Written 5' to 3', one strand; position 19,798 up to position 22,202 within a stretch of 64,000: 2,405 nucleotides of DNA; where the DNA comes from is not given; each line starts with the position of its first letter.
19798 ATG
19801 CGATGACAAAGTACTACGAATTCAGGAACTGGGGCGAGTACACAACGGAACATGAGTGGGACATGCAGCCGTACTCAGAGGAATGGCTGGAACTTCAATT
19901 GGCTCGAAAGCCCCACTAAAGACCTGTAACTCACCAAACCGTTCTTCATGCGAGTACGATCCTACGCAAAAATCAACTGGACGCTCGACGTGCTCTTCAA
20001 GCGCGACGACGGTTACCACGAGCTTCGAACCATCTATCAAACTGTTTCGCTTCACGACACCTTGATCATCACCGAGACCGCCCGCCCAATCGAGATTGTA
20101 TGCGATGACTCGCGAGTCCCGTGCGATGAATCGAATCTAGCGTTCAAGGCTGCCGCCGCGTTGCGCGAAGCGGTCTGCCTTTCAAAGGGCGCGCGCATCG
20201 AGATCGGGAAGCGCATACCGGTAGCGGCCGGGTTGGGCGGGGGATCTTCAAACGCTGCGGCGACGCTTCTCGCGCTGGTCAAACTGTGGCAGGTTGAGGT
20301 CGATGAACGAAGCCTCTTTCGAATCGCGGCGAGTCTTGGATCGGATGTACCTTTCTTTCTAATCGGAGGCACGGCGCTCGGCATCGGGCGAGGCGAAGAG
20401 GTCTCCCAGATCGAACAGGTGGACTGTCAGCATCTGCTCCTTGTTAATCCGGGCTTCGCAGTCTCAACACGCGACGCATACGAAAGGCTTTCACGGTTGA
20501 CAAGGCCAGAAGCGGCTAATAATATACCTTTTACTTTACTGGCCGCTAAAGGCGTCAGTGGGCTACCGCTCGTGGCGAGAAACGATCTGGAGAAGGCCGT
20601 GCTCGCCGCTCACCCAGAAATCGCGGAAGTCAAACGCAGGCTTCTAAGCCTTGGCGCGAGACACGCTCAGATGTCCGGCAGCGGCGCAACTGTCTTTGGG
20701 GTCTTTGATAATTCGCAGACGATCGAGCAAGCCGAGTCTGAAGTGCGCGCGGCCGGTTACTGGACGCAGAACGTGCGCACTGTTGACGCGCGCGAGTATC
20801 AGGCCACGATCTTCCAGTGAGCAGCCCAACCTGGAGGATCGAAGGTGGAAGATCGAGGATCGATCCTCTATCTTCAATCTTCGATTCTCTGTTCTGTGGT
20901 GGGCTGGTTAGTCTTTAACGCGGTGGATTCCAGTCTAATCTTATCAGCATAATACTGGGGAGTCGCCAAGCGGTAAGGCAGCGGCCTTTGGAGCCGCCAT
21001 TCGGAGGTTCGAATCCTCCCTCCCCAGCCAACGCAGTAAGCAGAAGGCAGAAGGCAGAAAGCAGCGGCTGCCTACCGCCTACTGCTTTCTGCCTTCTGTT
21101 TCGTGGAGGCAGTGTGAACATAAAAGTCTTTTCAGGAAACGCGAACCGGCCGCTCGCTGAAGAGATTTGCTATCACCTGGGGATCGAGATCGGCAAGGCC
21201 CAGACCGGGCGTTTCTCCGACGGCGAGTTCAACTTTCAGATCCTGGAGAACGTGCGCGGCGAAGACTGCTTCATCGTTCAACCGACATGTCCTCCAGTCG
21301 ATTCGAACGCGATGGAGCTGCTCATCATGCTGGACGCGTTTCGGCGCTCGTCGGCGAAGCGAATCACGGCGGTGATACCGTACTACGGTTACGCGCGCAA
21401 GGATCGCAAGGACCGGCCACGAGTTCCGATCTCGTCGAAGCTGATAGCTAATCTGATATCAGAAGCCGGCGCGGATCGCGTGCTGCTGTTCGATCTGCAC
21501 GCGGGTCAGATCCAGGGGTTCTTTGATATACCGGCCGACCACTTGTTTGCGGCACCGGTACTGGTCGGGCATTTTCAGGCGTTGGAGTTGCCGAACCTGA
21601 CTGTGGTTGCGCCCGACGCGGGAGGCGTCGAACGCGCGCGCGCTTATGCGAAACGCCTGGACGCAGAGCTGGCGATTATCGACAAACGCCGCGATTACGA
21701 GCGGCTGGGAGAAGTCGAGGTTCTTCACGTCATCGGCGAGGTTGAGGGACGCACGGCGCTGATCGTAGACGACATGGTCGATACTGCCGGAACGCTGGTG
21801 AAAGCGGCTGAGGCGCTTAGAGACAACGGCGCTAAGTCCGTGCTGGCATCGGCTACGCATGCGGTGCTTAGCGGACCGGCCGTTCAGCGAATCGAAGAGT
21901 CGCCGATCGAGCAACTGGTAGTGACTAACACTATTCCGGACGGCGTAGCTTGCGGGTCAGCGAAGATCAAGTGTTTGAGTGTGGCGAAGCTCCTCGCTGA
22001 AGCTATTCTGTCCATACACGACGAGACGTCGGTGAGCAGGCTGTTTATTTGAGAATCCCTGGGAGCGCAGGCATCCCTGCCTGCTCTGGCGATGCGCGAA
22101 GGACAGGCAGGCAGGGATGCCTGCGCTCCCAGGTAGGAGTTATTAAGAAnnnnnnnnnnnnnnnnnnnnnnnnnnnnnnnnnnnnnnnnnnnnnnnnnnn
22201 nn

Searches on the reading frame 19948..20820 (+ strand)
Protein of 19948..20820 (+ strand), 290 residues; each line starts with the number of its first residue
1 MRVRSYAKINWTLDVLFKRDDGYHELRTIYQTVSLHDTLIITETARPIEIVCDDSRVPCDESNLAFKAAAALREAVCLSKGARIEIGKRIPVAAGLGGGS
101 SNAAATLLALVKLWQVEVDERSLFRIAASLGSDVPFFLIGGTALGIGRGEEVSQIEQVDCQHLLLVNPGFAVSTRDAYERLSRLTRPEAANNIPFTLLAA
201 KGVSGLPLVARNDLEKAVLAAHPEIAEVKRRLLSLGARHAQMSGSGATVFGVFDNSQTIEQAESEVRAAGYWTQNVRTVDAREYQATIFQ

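Call 21: search_protein_families(library=pfam, proteins=[window:19948-20820:+], max_evalue=0.001)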
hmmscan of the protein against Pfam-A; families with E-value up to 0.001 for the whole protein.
window:19948-20820:+ (290 aa): 3 families
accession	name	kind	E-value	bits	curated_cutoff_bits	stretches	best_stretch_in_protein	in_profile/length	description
PF00288.32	GHMP_kinases_N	-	5.7e-18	65.4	22.3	1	63-141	1-87/87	GHMP kinases N terminal domain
PF08544.19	GHMP_kinases_C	-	2.8e-12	47.3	21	1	211-270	22-83/85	GHMP kinases C terminal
PF22700.2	MVD-like_N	-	0.00024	21.2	27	1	46-128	46-129/157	Diphosphomevalonate decarboxylase-like N-terminal domain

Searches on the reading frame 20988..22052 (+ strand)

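Call 21: search_protein_families(library=pfam, proteins=[window:20988-22052:+], max_evalue=0.001)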
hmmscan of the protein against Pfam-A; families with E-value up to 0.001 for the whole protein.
window:20988-22052:+ (354 aa): 3 families
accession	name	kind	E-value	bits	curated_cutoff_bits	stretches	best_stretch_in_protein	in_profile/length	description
PF13793.12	Pribosyltran_N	-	7.1e-52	174.7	25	1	45-161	1-117/117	N-terminal domain of ribose phosphate pyrophosphokinase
PF14572.12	Pribosyl_synth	-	1.5e-33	116.7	27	1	246-353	75-183/184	Phosphoribosyl synthetase-associated domain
PF00156.33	Pribosyltran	-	3.8e-20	72.2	26.3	1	203-292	30-125/158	Phosphoribosyl transferase domain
